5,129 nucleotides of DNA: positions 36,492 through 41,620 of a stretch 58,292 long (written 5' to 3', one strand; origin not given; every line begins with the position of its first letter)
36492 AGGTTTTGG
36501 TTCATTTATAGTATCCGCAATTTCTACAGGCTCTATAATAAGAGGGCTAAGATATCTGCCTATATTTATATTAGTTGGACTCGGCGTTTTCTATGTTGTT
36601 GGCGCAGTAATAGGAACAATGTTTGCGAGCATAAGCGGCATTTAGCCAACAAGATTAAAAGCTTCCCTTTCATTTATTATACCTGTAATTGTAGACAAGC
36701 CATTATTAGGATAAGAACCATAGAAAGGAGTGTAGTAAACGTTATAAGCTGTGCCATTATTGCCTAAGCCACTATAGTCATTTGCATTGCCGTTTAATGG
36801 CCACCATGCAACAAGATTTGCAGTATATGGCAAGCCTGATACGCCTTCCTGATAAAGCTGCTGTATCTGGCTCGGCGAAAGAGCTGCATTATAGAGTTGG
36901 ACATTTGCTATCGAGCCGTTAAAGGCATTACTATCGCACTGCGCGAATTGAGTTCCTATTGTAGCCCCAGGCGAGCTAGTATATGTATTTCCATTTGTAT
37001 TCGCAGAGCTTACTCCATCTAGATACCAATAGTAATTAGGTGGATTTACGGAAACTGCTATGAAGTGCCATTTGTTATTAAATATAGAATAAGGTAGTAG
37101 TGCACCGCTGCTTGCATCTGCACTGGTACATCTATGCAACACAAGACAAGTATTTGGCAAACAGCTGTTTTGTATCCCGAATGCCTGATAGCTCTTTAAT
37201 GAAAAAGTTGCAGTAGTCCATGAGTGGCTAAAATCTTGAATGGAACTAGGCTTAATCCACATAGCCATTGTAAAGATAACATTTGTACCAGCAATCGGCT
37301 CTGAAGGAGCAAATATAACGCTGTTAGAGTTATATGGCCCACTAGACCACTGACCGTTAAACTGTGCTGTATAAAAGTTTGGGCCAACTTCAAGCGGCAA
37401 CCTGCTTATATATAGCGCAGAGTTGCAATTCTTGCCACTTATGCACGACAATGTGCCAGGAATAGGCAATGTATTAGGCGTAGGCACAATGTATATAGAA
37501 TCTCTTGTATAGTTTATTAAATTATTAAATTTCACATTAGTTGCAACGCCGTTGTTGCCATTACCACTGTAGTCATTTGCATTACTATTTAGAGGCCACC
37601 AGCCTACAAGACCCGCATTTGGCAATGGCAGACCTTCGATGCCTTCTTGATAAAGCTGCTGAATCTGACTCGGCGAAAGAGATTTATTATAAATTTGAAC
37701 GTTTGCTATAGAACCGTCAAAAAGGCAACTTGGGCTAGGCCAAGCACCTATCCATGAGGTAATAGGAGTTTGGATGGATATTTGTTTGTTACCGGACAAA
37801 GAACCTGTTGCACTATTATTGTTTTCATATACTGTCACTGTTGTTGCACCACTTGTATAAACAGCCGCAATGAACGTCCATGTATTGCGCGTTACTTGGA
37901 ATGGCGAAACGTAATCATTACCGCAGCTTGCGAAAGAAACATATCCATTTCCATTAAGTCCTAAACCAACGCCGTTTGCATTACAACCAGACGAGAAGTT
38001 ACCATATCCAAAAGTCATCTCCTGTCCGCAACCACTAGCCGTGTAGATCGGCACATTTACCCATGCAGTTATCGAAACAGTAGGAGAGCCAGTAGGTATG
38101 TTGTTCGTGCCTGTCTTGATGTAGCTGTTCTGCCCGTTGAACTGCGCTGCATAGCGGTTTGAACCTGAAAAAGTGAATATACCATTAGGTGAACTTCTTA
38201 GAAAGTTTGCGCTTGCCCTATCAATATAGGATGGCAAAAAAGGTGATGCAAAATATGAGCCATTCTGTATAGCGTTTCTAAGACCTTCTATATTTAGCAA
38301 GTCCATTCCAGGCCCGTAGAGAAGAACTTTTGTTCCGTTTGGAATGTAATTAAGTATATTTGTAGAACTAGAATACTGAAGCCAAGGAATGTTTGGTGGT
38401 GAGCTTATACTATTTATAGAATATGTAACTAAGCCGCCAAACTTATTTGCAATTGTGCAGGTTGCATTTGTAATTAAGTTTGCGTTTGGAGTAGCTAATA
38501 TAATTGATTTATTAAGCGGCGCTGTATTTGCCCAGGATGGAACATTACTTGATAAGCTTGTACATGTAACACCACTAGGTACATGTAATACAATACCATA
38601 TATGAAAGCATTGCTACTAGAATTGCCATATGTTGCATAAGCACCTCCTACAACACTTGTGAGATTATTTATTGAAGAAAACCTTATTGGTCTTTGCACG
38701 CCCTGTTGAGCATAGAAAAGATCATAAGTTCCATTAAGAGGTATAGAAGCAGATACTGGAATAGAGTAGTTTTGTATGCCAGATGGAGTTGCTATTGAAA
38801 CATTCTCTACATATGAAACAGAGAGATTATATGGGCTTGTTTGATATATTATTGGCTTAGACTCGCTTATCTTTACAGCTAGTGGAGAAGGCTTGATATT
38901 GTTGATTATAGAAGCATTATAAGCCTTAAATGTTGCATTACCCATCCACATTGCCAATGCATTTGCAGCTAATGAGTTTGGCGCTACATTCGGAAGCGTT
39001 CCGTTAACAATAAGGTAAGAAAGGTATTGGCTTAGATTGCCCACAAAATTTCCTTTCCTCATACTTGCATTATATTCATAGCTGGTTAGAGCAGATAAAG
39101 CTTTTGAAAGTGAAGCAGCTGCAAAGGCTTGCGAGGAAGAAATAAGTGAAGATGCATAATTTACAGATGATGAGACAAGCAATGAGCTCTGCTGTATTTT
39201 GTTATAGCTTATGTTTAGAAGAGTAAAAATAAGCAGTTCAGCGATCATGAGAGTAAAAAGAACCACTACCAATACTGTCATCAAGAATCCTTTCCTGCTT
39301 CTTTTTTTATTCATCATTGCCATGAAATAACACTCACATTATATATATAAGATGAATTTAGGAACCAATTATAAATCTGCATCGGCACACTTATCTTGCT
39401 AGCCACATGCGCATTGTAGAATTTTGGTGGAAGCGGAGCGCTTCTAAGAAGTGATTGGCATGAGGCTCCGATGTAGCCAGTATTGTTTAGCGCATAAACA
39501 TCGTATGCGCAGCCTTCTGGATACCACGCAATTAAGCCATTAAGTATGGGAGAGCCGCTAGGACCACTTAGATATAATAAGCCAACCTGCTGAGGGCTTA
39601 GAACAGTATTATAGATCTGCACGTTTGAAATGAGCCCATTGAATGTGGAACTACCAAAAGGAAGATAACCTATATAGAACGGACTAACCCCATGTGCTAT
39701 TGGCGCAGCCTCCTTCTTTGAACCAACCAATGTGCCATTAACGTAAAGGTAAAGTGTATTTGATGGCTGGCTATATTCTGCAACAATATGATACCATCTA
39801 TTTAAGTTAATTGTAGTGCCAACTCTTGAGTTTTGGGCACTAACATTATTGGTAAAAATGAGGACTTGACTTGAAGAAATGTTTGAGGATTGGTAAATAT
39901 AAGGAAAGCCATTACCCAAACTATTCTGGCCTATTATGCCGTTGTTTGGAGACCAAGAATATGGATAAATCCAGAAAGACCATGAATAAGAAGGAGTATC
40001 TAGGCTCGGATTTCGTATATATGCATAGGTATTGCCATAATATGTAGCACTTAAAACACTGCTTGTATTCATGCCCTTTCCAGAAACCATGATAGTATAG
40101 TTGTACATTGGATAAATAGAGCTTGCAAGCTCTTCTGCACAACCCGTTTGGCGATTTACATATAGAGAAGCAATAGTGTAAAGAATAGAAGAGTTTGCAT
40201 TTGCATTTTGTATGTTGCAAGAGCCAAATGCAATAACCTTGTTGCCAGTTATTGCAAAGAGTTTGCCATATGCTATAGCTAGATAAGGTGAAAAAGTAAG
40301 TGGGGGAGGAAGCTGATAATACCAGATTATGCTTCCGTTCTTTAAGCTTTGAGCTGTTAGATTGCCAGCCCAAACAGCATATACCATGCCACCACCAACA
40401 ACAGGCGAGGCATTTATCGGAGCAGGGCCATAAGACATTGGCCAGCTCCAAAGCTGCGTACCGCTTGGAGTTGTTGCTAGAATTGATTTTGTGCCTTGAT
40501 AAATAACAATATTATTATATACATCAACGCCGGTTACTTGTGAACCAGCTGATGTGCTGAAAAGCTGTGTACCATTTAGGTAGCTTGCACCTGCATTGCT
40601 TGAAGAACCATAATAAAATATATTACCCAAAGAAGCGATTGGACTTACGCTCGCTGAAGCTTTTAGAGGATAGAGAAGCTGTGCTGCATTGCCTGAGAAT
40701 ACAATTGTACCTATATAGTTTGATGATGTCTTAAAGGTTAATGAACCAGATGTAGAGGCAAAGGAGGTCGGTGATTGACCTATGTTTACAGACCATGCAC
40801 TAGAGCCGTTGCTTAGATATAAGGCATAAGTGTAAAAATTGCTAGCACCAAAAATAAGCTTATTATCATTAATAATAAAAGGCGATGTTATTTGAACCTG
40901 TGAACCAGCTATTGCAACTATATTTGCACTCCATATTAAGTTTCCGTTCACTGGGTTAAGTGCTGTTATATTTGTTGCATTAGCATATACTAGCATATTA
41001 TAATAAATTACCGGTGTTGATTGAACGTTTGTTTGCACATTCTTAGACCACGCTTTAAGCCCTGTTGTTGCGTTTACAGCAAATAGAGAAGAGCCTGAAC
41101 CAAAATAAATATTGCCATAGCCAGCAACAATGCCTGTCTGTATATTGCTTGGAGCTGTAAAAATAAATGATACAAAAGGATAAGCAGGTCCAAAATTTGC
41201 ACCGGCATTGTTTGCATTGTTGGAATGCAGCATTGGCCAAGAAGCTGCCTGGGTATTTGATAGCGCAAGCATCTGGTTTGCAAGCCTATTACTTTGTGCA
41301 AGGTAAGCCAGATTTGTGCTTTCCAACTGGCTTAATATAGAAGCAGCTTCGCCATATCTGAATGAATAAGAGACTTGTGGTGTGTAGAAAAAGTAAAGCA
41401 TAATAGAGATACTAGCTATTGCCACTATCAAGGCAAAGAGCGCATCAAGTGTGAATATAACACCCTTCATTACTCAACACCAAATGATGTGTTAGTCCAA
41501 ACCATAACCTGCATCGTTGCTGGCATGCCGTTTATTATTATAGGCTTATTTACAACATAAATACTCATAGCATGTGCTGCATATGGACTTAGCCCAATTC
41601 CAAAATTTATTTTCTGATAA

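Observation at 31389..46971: Convergent type IV pilus locus whose pilins are giant LamG/beta-propeller adhesins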

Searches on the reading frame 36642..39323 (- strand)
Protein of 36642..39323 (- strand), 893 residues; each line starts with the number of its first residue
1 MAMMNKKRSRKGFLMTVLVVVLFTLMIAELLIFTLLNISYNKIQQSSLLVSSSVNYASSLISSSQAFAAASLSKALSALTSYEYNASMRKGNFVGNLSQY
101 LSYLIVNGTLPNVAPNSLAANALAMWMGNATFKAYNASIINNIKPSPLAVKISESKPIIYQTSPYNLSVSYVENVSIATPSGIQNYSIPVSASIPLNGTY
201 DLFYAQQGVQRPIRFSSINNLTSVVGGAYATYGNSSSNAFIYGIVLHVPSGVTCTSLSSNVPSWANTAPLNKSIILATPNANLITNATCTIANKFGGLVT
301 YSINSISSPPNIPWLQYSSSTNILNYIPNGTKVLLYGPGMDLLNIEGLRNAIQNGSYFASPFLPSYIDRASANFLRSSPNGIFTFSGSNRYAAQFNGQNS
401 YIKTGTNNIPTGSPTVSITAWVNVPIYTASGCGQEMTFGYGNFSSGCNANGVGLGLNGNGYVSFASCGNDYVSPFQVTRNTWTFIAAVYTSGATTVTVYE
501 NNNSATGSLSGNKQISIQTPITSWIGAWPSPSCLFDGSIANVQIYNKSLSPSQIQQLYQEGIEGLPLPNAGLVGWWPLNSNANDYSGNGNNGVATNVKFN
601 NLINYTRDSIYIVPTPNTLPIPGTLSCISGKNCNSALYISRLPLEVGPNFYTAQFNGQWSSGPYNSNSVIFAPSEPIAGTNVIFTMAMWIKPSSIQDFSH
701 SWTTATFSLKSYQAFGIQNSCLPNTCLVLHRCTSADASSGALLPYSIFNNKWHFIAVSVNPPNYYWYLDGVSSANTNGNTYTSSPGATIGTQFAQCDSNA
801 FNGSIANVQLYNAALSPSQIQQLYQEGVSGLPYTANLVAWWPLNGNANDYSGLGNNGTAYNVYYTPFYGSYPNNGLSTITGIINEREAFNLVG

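Call 4: search_protein_families(library=pfam, max_evalue=0.01, proteins=[window:36642-39323:-])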
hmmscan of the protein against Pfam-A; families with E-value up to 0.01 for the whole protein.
window:36642-39323:- (893 aa): 3 families
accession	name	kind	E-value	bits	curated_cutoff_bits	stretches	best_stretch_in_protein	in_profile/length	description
PF13385.13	Laminin_G_3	-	9.4e-30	104.2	27.6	2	396-555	1-151/151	Concanavalin A-like lectin/glucanases superfamily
PF00354.24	Pentaxin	-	3.8e-07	30.4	25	1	790-850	135-189/194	Pentaxin family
PF02973.23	Sialidase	-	0.00027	21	26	0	797-823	158-184/189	Sialidase, N-terminal domain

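Call 5: search_protein_families(library=ncbifam, max_evalue=0.01, proteins=[window:36642-39323:-])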
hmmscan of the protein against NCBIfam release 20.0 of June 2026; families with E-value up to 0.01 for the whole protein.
window:36642-39323:- (893 aa): 1 family
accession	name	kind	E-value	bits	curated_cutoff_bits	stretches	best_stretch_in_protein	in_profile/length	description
NF052521.1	TafC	equivalog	4.2e-10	39.3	410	1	683-828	217-364/373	TafC family fimbrial protein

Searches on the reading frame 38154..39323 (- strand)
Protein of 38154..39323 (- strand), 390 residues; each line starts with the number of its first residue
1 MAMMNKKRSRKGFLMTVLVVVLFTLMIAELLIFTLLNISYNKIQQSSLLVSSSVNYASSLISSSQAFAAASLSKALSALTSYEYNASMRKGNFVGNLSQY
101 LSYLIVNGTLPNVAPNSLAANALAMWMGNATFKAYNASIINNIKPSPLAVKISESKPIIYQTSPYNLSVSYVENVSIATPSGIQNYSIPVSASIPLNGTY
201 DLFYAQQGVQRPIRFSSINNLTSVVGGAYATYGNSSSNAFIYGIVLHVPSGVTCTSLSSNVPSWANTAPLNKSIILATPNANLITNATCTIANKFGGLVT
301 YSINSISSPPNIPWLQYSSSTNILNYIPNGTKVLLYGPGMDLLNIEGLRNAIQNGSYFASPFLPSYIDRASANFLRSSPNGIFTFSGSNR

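Call 72: search_protein_families(library=pfam, max_evalue=1, proteins=[window:38154-39323:-])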
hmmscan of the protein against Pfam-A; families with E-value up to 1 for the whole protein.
window:38154-39323:- (390 aa): 1 family
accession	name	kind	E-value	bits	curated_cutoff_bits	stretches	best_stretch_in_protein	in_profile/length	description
PF13800.11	Sigma_reg_N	-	0.62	10.8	26.3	0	6-40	5-40/91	Sigma factor regulator N-terminal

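Call 80: search_protein_representatives(protein=window:38154-39323:-)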
Query: 390 residues. Proteins with E-value up to 0.001 (for the whole library): 184; up to 1e-10: 155; up to 1e-30: 121. The best 150 are listed.
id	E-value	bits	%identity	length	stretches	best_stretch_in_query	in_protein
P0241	1.3e-230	781.1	96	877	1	1-390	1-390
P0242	1.8e-180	616.2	75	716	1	7-390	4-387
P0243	2.2e-141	487.6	64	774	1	12-390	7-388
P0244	4.1e-107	374.9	51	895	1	9-389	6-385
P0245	2.3e-102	359.2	52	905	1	9-389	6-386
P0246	2.5e-102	359.1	52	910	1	7-389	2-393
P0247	1.1e-97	343.9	47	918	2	12-385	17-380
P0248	5.1e-97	341.7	50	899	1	6-389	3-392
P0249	2.8e-95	335.9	49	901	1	4-387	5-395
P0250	1.4e-94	333.7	48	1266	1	9-387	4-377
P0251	2.8e-93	329.4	49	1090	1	7-387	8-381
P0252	2.3e-92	326.3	49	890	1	10-389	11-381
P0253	3.0e-91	322.7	51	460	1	7-389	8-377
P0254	4.3e-91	322.2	48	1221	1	6-387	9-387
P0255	2.0e-90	320.0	49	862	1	1-387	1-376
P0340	2.7e-35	138.7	32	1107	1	9-385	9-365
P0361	1.7e-30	122.9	33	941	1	2-388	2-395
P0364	3.9e-28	115.1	30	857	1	11-390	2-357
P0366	5.6e-27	111.3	32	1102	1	8-385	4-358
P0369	3.7e-25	105.3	33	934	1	7-385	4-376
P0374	1.2e-22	97.1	31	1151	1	5-385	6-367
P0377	7.8e-20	87.8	32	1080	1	6-385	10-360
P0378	1.8e-19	86.6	29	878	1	6-384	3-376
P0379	4.9e-19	85.2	30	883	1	8-385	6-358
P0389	1.6e-14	70.3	31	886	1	7-381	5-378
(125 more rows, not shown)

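Call 81: list_cluster_members(proteins=[P0389, P0379, P0378, P0377, P0374, P0369, P0366, P0364, P0361, P0340])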
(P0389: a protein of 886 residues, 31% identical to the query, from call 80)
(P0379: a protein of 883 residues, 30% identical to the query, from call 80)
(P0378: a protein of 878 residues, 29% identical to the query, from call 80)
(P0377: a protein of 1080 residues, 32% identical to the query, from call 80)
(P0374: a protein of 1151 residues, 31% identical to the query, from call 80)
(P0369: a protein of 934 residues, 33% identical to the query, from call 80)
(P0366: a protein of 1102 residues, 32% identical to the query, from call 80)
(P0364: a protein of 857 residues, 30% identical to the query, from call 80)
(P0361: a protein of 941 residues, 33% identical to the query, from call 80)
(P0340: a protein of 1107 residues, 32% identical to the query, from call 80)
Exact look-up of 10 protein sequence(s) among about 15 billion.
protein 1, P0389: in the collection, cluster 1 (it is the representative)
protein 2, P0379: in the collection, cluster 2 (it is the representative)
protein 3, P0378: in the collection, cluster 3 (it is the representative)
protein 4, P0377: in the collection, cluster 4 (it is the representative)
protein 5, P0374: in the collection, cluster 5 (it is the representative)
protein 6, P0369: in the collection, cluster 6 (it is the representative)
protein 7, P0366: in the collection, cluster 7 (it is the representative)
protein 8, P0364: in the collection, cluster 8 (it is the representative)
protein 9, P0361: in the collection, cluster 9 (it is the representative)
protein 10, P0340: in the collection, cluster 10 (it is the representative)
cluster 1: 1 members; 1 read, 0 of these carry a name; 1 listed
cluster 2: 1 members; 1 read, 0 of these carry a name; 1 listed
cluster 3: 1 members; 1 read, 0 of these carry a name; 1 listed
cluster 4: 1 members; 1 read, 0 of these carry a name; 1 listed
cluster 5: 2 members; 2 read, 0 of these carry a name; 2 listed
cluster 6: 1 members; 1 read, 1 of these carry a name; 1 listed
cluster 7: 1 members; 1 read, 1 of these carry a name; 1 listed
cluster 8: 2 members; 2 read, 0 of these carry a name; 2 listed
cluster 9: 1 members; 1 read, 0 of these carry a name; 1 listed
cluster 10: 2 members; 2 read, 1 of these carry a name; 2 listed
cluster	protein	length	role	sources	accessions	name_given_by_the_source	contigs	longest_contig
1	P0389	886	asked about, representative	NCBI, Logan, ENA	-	-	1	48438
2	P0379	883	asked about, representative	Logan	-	-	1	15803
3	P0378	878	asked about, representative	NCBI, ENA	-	-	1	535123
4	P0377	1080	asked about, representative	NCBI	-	-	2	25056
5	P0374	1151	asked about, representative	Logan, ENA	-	-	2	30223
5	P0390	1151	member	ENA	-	-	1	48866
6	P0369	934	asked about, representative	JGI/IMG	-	hypothetical protein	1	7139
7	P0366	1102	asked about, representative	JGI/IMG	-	hypothetical protein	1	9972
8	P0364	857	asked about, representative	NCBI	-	-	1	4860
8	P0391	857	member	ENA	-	-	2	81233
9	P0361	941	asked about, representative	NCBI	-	-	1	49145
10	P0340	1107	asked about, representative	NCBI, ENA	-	-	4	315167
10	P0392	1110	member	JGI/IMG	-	hypothetical protein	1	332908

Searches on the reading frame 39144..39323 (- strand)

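Call 13: search_protein_families(library=pfam, max_evalue=10, proteins=[window:39144-39323:-])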
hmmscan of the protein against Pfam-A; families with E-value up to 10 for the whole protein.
seq(60 aa): 2 families
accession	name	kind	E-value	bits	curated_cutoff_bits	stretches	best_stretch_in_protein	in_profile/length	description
PF13800.11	Sigma_reg_N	-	0.027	15.1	26.3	1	6-42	5-39/91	Sigma factor regulator N-terminal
PF25380.1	PH_25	-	0.12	12.8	27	1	14-46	24-56/120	Fungal PH-like domain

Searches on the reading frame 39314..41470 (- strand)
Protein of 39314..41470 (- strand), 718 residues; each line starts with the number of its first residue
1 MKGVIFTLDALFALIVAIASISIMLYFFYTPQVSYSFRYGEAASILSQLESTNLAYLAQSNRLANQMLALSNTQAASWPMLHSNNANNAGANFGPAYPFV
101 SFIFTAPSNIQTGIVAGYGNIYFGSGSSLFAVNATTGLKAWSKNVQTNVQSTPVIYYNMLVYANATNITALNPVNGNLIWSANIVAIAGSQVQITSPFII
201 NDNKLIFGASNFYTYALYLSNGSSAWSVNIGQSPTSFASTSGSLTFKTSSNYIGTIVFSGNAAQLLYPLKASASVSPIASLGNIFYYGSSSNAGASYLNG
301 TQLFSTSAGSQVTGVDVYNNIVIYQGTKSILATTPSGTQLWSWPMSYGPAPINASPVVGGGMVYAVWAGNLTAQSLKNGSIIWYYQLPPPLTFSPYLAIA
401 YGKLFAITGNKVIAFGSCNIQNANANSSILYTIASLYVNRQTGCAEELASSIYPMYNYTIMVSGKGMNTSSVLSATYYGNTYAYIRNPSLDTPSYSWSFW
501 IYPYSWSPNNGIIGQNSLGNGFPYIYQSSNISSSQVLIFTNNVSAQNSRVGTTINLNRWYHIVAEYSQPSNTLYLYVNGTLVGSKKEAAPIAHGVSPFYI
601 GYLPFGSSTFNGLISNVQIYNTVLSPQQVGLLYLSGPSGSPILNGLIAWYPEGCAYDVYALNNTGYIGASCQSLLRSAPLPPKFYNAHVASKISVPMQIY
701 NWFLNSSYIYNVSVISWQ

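Call 4: search_protein_families(library=pfam, max_evalue=0.01, proteins=[window:39314-41470:-])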
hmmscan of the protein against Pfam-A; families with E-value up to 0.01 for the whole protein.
window:39314-41470:- (718 aa): 3 families
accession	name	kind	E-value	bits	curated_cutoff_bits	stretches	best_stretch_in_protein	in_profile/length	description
PF13385.13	Laminin_G_3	-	1e-25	91.1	27.6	1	479-629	3-150/151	Concanavalin A-like lectin/glucanases superfamily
PF13360.13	PQQ_2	-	1e-16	61.7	27.6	2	125-249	81-215/233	Outer membrane protein assembly factor BamB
PF13570.13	Beta-prop_ACSF4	-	5.5e-11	42.9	133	1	127-238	155-265/329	Beta-alanine-activating enzyme, beta-propeller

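Call 5: search_protein_families(library=ncbifam, max_evalue=0.01, proteins=[window:39314-41470:-])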
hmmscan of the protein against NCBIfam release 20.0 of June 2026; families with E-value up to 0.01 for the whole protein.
window:39314-41470:- (718 aa): 5 families
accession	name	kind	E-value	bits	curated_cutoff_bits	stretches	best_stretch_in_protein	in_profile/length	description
TIGR03300.1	assembly_YfgL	equivalog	6.3e-17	61.3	285.2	2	108-233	95-221/377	outer membrane protein assembly factor BamB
NF008351.0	PRK11138.1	equivalog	1.1e-16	60.4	423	2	107-233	109-236/394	outer membrane protein assembly factor BamB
TIGR03075.1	PQQ_enz_alc_DH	subfamily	1.1e-05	24.3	480.05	1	57-210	12-173/530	PQQ-dependent dehydrogenase, methanol/ethanol family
NF053615.1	SerThrKinAfsKStmc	equivalog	2.8e-05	23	1300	1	113-193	700-782/809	protein serine/threonine kinase AfsK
NF052521.1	TafC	equivalog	3.8e-05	23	410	1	534-639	260-366/373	TafC family fimbrial protein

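Call 62: search_solved_structures(query=window:39314-41470:-, max_evalue=0.01)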
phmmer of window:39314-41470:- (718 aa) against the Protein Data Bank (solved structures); distinct sequences matched with E-value up to 0.01: 25.
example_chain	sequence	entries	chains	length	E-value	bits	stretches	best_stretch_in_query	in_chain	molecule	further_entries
6tjh_A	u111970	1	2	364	4.1e-15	58.8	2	114-395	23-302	Cake9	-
6tji_A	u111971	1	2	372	4.6e-15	58.6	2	113-366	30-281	Cake10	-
8orr_AAA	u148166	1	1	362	8.5e-12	47.8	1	106-232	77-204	Outer membrane protein assembly factor BamB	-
2yh3_A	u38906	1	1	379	1.1e-09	40.9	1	106-235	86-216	LIPOPROTEIN YFGL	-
3q54_A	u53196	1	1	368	1.2e-09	40.7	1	106-235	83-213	Outer membrane assembly lipoprotein YfgL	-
8spr_B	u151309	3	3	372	1.2e-09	40.7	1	106-235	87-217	Outer membrane protein assembly factor BamB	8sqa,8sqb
3prw_A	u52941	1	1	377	1.2e-09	40.7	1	106-234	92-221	Lipoprotein yfgL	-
7nri_B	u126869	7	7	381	1.2e-09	40.7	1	106-235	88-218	Outer membrane protein assembly factor BamB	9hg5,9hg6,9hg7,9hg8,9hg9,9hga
5ayw_B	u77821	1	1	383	1.3e-09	40.6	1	106-235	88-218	Outer membrane protein assembly factor BamB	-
8adg_B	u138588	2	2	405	1.3e-09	40.6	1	106-235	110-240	Outer membrane protein assembly factor BamB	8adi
5ljo_B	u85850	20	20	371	1.3e-09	40.6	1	106-235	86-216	Outer membrane protein assembly factor BamB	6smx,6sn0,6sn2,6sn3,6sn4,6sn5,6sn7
5d0o_B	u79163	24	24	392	1.4e-09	40.5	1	106-234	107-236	Outer membrane protein assembly factor BamB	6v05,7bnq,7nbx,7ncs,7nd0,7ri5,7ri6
28jl_B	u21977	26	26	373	1.4e-09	40.5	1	106-235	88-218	Outer membrane protein assembly factor BamB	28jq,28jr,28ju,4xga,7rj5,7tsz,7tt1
3q7m_A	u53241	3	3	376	1.5e-09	40.5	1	106-234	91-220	Lipoprotein yfgL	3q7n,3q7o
3p1l_A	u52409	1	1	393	1.6e-09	40.3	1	106-235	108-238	Lipoprotein yfgL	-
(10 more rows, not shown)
